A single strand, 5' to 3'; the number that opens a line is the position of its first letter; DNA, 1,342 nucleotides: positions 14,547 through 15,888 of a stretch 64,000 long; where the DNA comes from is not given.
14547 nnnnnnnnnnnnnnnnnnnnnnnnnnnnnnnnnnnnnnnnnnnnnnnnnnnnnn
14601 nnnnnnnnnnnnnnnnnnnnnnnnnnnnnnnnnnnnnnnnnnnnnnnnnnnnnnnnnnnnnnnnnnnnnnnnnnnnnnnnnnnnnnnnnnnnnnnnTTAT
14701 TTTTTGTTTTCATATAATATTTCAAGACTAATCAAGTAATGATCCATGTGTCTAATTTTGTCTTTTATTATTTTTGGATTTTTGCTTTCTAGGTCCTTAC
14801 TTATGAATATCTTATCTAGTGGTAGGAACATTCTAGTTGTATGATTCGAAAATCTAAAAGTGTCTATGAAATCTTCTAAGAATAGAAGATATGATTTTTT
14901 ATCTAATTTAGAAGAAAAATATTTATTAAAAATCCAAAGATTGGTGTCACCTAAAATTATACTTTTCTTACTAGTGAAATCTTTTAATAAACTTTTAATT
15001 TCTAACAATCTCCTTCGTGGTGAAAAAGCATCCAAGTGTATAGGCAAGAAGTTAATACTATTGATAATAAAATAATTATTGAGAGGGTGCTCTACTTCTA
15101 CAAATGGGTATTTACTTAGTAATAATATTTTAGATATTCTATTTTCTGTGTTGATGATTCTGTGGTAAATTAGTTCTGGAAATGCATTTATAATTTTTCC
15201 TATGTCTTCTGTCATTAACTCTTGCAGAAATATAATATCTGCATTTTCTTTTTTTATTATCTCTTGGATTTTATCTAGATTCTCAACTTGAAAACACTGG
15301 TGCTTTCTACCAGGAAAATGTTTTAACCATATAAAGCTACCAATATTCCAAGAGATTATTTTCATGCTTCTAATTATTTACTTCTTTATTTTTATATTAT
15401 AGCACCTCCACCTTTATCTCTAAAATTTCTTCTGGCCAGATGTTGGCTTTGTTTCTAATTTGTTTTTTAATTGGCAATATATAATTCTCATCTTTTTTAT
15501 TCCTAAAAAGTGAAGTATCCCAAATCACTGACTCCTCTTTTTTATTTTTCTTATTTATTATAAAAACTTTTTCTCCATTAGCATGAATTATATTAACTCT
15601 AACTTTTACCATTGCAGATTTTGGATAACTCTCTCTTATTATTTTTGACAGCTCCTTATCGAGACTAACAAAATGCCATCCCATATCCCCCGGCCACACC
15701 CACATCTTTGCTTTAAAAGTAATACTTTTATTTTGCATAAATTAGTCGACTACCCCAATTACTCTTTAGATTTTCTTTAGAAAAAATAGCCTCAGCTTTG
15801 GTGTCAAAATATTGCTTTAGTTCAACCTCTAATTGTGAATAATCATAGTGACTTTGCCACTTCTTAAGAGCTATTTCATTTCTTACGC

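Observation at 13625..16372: Tightly packed, overlapping four-gene module: kinase-like fold, DUF1905, EEP nuclease/phosphatase, CapA-type metallophosphatase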

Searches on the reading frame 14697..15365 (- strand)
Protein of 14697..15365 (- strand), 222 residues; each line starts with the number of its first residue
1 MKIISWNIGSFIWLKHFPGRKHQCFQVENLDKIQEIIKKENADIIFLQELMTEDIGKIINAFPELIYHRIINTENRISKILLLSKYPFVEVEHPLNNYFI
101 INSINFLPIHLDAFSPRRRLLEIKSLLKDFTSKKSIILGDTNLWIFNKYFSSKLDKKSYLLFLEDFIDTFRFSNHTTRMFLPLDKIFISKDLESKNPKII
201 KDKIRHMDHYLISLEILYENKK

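Call 3: search_protein_families(library=pfam, proteins=[window:14697-15365:-], max_evalue=0.1)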
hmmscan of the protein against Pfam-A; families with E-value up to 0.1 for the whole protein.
window:14697-15365:- (222 aa): 1 family
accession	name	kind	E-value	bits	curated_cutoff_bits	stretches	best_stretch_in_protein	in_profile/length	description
PF03372.29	Exo_endo_phos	-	1.5e-13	51.4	24.5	1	4-197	1-211/225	Endonuclease/Exonuclease/phosphatase family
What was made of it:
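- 14697..15365 (-): Minimal (222 aa) EEP-superfamily phosphoesterase or nuclease, predicted cytoplasmic. Pfam Exo_endo_phos 51.4 bits, profile positions 1-211 of 225 (call 3).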

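Call 4: search_protein_families(library=ncbifam, proteins=[window:14697-15365:-], max_evalue=0.1)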
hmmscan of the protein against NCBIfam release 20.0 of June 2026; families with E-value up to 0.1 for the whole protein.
window:14697-15365:- (222 aa): 4 families
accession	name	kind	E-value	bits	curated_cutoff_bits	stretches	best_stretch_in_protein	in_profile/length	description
TIGR00633.1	xth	equivalog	0.0003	20.4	99.05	1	1-92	1-80/255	exodeoxyribonuclease III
NF045851.1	mem_nucl_MnuA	subfamily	0.0012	18.9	185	0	128-200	185-264/317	MnuA family membrane nuclease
NF003842.0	PRK05421.1-4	equivalog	0.015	14.7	144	0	30-54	49-73/259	endonuclease/exonuclease/phosphatase family protein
TIGR00195.1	exoDNase_III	equivalog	0.058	13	182.55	0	30-92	15-77/254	exodeoxyribonuclease III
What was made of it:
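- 14697..15365 (-): The xth equivalog scores 20 bits against a cut-off of 99 (call 4).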

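Call 20: find_homologous_proteins(query=window:14697-15365:-, max_evalue=0.00001)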
Query window:14697-15365:- (222 aa): 8 proteins with E <= 0.00001 among 491 candidates.
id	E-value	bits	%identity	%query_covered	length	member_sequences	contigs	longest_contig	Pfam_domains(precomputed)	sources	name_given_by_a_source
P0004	5.4e-140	482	100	100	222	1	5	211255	PF03372.30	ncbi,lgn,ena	-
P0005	2.7e-106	372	76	100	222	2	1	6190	PF03372.30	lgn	-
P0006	1.5e-70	255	55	97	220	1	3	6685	PF03372.30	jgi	jgi:endonuclease/exonuclease/phosphatase family metal-dependent hydrolase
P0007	1.2e-64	236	53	97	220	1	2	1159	PF03372.30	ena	-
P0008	3.2e-63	231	50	97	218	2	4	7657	PF03372.30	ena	-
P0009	2.3e-61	225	53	97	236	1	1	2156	PF03372.30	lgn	-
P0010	4.6e-61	224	52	97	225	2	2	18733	PF03372.30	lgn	-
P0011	2.1e-55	206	48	97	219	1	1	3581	PF03372.30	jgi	-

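Call 21: find_encoding_contigs(protein=P0010, flank=8000, max_places=2)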
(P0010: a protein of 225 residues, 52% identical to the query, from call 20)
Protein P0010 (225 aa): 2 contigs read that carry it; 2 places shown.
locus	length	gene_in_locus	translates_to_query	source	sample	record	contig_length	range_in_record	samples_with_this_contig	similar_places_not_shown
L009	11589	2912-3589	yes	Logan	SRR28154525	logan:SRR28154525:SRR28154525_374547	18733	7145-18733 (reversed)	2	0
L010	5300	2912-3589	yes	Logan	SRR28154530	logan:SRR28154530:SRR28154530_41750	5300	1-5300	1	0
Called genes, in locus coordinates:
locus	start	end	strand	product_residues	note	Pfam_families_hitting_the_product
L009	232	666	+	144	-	-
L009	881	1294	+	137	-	-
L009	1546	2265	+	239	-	-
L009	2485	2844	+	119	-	-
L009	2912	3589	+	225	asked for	PF03372:Exo_endo_phos (weak)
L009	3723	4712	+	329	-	PF00188:CAP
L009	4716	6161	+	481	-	PF04773:FecR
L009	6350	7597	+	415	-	PF08323:Glyco_transf_5, PF13439:Glyco_transf_4, PF13579:Glyco_trans_4_4, PF20706:GT4-conflict, PF00982:Glyco_transf_20 (faint), PF00534:Glycos_transf_1, PF13692:Glyco_trans_1_4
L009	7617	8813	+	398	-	PF03065:Glyco_hydro_57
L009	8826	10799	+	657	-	PF00723:Glyco_hydro_15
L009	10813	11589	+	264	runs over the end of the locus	PF00480:ROK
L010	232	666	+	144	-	-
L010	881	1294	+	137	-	-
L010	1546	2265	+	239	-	-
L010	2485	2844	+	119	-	-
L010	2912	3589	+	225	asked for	PF03372:Exo_endo_phos (weak)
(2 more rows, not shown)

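Call 22: find_encoding_contigs(protein=P0008, flank=8000, max_places=2)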
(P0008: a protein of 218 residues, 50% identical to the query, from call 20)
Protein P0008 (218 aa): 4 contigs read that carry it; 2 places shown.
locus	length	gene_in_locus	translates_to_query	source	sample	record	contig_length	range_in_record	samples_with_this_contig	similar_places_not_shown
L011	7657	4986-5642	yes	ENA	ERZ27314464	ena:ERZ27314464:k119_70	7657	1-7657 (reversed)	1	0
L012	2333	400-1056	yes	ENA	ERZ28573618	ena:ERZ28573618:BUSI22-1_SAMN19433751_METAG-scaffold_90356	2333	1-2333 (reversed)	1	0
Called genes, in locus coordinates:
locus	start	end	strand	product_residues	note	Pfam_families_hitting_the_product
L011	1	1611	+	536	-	?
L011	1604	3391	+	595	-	-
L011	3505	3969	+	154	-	PF03652:RuvX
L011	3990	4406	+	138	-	PF01588:tRNA_bind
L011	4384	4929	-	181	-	PF01596:Methyltransf_3 (weak), PF13847:Methyltransf_31, PF13578:Methyltransf_24 (weak)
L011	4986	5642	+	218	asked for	PF03372:Exo_endo_phos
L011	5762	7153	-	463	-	-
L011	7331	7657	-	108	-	?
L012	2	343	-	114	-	?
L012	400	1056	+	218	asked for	PF03372:Exo_endo_phos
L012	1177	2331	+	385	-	?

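Call 23: find_encoding_contigs(protein=P0005, flank=8000, max_places=2)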
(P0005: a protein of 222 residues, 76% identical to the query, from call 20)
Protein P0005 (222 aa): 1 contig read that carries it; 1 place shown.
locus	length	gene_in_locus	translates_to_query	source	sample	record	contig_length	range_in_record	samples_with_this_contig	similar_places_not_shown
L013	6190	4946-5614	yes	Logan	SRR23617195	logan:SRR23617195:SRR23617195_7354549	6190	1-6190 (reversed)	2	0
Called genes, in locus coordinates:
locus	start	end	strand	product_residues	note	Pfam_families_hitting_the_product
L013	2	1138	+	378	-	?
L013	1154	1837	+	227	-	PF03741:TerC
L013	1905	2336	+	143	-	-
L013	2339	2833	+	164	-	-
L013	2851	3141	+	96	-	PF01035:DNA_binding_1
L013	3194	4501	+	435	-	PF01702:TGT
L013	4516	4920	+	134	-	PF08922:DUF1905 (weak)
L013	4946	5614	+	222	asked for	PF03372:Exo_endo_phos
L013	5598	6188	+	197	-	?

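Call 24: find_encoding_contigs(protein=P0006, flank=8000, max_places=2)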
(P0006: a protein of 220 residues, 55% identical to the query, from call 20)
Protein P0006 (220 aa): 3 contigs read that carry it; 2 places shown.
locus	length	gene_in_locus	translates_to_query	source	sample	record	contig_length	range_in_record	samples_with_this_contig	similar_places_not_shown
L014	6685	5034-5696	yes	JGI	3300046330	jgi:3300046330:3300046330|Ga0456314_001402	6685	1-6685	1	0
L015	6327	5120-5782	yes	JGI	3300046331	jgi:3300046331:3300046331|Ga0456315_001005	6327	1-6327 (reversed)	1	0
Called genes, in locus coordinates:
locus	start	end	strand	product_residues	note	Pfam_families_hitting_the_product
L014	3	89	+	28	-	?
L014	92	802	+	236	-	PF05822:UMPH-1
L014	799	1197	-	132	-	PF09945:DUF2177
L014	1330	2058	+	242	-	PF03741:TerC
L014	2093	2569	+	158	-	PF00578:AhpC-TSA, PF08534:Redoxin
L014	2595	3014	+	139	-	PF04828:GFA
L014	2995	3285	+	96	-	PF01035:DNA_binding_1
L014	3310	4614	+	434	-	PF01702:TGT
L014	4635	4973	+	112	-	PF08922:DUF1905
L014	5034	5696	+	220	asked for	PF03372:Exo_endo_phos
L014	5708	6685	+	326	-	?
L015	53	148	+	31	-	-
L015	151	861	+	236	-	PF05822:UMPH-1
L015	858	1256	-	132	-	PF09945:DUF2177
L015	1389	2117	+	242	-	PF03741:TerC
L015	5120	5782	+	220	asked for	PF03372:Exo_endo_phos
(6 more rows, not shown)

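Call 46: find_related_loci(query=A4, collection=metagenome_contigs, flank=6000)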
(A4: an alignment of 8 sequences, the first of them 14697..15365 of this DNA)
Query A4 (222 aa) in metagenome_contigs; peptide patterns used: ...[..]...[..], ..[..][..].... (x = any residue, [..] = any of these).
600 stretches matched a pattern (row limit reached: there are more); 15 encode a relative of the query (tblastn E <= 1e-3); 15 distinct loci.
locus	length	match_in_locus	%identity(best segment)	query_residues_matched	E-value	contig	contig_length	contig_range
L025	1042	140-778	46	1-213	1e-57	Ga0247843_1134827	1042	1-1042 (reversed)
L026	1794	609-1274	42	1-222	7e-55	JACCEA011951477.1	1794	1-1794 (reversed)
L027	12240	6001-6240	28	1-95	9e-7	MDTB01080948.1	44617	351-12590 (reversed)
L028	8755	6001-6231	33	1-92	1e-6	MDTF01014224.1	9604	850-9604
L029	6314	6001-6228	30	1-91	1e-6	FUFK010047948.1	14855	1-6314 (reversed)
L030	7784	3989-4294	30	1-91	1e-6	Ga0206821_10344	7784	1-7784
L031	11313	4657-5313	26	1-203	4e-6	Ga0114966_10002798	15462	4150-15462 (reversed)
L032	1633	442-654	35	1-86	4e-6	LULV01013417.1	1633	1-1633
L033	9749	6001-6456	25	1-143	6e-6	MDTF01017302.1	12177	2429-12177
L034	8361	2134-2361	29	1-91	1e-5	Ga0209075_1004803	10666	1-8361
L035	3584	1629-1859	29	1-92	1e-5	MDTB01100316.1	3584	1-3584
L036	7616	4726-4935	29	1-85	1e-5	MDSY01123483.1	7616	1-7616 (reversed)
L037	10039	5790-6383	37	1-139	1e-5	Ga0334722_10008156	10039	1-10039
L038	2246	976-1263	23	1-113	1e-5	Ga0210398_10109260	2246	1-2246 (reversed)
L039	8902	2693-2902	33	1-85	3e-5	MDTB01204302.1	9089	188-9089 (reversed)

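Call 48: search_protein_families(library=padloc, proteins=[window:14697-15365:-], max_evalue=0.01)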
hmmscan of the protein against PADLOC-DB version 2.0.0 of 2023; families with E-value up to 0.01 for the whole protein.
window:14697-15365:- (222 aa): 0 families

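Call 49: search_solved_structures(query=window:14697-15365:-, max_evalue=0.01)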
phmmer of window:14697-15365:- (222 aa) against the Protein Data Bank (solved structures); distinct sequences matched with E-value up to 0.01: 0.

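Call 65: search_solved_structures(query=A4, max_evalue=0.01, show_alignments=1)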
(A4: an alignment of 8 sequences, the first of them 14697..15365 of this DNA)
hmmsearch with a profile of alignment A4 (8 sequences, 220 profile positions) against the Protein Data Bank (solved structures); distinct sequences matched with E-value up to 0.01: 0.
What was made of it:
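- Closest known: Exonuclease III/APE1-type and other EEP-superfamily enzymes. Different: No PDB sequence or profile match (calls 49, 65).
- Tried and rejected: Profile search of the EEP alignment against PDB found nothing (call 65).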

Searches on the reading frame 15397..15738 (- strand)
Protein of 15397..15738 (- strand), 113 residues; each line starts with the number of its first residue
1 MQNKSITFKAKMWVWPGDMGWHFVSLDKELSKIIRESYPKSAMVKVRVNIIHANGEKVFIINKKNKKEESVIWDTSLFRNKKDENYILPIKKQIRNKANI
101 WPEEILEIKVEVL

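Call 3: search_protein_families(library=pfam, proteins=[window:15397-15738:-], max_evalue=0.1)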
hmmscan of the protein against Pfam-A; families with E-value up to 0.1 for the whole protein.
window:15397-15738:- (113 aa): 2 families
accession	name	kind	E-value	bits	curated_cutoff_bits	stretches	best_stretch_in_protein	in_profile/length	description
PF08922.17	DUF1905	-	2e-13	50.6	24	2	71-108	43-79/81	Domain of unknown function (DUF1905)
PF20981.2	AAR2_1st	-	0.098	13.3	23.6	0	20-95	38-98/134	AAR2 N-terminal domain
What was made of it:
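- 15397..15738 (-): DUF1905 protein (113 aa); its start overlaps the end of the kinase-like gene by 11 nt. Pfam DUF1905 50.6 bits against a cut-off of 24 (call 3).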

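Call 4: search_protein_families(library=ncbifam, proteins=[window:15397-15738:-], max_evalue=0.1)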
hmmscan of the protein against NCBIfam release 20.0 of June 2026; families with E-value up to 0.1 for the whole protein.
window:15397-15738:- (113 aa): 0 families

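Call 48: search_protein_families(library=padloc, proteins=[window:15397-15738:-], max_evalue=0.01)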
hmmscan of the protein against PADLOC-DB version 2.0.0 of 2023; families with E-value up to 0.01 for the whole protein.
window:15397-15738:- (113 aa): 0 families

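Call 51: search_solved_structures(query=window:15397-15738:-, max_evalue=1)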
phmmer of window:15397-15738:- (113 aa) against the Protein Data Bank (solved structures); distinct sequences matched with E-value up to 1: 4.
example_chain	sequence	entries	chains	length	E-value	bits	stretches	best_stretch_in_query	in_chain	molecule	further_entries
2dre_A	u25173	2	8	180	0.33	14.7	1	3-83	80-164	Water-soluble chlorophyll protein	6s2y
2ql8_A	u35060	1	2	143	0.73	13.6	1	33-108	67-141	Putative redox protein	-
4gkl_A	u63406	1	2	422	0.86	13.4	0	6-33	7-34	Alpha-amylase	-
6giw_A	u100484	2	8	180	0.88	13.3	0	3-83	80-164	Water-soluble chlorophyll protein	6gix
